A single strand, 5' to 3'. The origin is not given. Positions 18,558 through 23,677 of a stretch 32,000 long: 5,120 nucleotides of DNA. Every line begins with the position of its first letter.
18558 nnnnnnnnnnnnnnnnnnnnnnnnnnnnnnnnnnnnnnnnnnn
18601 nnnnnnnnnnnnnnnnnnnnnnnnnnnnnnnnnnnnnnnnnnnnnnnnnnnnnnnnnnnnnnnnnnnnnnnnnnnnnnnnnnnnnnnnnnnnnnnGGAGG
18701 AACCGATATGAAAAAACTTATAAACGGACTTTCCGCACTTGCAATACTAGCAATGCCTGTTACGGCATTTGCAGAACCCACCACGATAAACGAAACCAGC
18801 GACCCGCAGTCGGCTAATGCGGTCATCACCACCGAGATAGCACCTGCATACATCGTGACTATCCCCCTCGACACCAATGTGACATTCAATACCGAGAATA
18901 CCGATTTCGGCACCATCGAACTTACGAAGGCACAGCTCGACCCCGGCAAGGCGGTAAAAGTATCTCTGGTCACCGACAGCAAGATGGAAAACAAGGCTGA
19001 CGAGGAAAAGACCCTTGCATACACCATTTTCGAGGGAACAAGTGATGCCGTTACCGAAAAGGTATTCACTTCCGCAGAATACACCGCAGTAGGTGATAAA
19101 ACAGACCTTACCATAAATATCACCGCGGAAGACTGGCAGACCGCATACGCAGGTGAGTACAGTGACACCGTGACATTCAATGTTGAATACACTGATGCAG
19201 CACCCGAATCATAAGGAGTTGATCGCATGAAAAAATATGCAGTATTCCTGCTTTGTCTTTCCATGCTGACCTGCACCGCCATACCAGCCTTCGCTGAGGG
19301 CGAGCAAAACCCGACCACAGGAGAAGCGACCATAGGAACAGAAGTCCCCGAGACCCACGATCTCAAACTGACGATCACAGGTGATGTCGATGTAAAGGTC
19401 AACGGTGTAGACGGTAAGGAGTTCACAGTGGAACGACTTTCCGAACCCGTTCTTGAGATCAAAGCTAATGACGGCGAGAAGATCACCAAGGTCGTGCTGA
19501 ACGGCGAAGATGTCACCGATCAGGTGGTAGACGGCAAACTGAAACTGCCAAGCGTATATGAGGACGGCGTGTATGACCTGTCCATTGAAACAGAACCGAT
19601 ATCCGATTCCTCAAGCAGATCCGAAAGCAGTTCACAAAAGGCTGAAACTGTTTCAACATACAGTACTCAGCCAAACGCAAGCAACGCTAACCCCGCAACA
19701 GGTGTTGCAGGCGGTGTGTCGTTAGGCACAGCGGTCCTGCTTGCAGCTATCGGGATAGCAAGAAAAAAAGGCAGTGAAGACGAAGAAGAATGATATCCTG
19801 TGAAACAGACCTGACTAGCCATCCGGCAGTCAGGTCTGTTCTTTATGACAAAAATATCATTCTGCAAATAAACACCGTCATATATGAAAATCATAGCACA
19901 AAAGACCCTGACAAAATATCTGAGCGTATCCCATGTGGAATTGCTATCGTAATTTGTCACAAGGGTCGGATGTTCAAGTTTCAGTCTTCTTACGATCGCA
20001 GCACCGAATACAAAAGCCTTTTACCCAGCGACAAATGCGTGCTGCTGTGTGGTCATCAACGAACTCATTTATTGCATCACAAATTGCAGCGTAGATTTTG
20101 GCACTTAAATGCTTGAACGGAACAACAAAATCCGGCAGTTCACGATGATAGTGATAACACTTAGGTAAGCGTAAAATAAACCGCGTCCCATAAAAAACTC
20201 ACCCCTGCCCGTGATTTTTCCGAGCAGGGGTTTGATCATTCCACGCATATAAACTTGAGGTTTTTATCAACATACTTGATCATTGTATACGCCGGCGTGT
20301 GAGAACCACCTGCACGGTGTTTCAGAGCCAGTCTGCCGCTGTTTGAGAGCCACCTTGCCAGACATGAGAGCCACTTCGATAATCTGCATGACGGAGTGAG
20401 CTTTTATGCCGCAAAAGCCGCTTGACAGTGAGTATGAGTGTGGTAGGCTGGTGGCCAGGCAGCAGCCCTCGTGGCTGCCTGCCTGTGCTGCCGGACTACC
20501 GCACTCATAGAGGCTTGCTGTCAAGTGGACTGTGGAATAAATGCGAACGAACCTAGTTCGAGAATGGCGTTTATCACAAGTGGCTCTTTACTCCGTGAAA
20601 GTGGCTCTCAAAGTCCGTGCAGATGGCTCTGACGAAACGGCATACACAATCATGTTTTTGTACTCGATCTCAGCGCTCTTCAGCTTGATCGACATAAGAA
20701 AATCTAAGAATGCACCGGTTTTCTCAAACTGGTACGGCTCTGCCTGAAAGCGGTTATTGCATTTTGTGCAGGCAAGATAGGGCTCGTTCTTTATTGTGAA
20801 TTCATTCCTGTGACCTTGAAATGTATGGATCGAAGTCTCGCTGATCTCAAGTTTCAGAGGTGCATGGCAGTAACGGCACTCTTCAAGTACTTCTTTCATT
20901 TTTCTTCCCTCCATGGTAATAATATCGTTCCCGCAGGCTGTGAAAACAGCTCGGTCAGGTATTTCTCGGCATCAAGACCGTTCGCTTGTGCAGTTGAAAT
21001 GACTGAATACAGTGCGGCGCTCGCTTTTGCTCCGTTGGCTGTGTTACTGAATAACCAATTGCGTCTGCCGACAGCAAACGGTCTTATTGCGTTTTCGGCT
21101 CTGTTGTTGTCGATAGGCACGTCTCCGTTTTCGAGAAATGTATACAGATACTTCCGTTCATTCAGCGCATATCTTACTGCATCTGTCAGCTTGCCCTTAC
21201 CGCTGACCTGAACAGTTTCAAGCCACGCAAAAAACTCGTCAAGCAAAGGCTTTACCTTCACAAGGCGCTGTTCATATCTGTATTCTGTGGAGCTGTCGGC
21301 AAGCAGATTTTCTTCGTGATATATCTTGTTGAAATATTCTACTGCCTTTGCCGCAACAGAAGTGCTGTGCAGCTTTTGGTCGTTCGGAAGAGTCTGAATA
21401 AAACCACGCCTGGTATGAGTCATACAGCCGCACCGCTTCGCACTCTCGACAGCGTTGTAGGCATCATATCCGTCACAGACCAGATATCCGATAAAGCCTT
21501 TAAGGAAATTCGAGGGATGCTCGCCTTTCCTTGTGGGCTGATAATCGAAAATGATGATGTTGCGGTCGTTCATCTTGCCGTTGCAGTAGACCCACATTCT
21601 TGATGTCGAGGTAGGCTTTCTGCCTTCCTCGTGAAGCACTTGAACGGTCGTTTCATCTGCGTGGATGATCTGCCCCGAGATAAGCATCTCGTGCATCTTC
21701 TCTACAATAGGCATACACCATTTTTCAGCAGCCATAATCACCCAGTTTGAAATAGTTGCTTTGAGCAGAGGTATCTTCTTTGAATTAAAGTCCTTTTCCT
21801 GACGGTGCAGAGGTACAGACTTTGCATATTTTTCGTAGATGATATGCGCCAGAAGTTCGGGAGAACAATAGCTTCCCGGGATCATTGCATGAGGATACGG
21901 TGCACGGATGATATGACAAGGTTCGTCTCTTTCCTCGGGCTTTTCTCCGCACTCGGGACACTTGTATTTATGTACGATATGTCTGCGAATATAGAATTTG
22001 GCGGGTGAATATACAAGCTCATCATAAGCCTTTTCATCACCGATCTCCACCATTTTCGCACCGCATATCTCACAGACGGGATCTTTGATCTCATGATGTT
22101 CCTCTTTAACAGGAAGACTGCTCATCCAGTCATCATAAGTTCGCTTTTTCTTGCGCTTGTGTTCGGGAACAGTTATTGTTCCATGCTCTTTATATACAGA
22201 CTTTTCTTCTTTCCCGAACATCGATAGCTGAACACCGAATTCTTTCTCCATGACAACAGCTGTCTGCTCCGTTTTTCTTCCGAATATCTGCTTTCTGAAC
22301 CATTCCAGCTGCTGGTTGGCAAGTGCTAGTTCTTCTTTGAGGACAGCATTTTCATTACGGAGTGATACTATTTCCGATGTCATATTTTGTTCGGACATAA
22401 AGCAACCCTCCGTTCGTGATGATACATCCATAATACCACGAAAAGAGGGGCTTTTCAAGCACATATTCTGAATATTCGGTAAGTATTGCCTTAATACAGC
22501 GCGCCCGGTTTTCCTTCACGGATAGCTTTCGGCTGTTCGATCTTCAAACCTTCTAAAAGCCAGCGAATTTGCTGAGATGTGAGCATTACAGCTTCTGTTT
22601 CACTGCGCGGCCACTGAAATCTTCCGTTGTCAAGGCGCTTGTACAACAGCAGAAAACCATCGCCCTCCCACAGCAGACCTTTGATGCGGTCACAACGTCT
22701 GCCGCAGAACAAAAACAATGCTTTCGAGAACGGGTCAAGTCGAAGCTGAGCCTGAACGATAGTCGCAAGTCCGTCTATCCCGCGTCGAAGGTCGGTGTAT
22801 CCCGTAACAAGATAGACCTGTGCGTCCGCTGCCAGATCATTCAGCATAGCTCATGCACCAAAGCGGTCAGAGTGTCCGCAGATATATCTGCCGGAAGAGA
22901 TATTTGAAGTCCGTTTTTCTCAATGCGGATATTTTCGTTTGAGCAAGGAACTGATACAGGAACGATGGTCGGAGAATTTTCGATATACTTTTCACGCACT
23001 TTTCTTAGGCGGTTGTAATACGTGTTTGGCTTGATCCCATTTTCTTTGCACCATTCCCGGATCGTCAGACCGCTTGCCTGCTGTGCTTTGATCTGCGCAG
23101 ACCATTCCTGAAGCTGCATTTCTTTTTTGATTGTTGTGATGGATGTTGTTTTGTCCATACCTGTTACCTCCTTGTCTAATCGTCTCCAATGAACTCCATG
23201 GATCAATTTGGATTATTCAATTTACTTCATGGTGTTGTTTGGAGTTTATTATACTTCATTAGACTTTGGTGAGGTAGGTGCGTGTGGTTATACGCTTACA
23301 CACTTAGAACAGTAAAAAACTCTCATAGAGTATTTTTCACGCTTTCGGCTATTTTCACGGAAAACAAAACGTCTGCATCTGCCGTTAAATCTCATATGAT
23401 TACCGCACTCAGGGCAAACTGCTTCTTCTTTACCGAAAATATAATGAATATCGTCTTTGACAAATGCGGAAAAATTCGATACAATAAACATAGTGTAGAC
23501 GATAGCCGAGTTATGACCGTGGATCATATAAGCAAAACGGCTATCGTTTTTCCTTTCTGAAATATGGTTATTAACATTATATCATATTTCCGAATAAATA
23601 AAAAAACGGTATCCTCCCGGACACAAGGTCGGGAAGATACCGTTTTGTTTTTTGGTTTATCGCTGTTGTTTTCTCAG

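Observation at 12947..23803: The whole operon sits on a ~10.9 kb island bounded by terminal inverted repeats but lacking any transposase of its own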

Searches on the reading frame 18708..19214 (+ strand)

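Call 7: search_protein_families(library=pfam, proteins=[window:18708-19214:+], max_evalue=0.01)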
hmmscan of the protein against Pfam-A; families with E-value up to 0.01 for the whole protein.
window:18708-19214:+ (168 aa): 1 family
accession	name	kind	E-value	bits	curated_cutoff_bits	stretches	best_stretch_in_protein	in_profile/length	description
PF05229.21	SCPU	-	0.0024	18.7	22.4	1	84-157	64-137/138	Spore Coat Protein U domain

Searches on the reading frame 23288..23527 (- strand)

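Call 7: search_protein_families(library=pfam, proteins=[window:23288-23527:-], max_evalue=0.01)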
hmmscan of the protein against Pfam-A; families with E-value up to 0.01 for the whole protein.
window:23288-23527:- (79 aa): 1 family
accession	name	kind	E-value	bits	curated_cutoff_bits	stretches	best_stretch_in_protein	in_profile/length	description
PF20020.4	DUF6431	-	0.00035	20.8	26.6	1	38-78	1-40/82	Domain of unknown function (DUF6431)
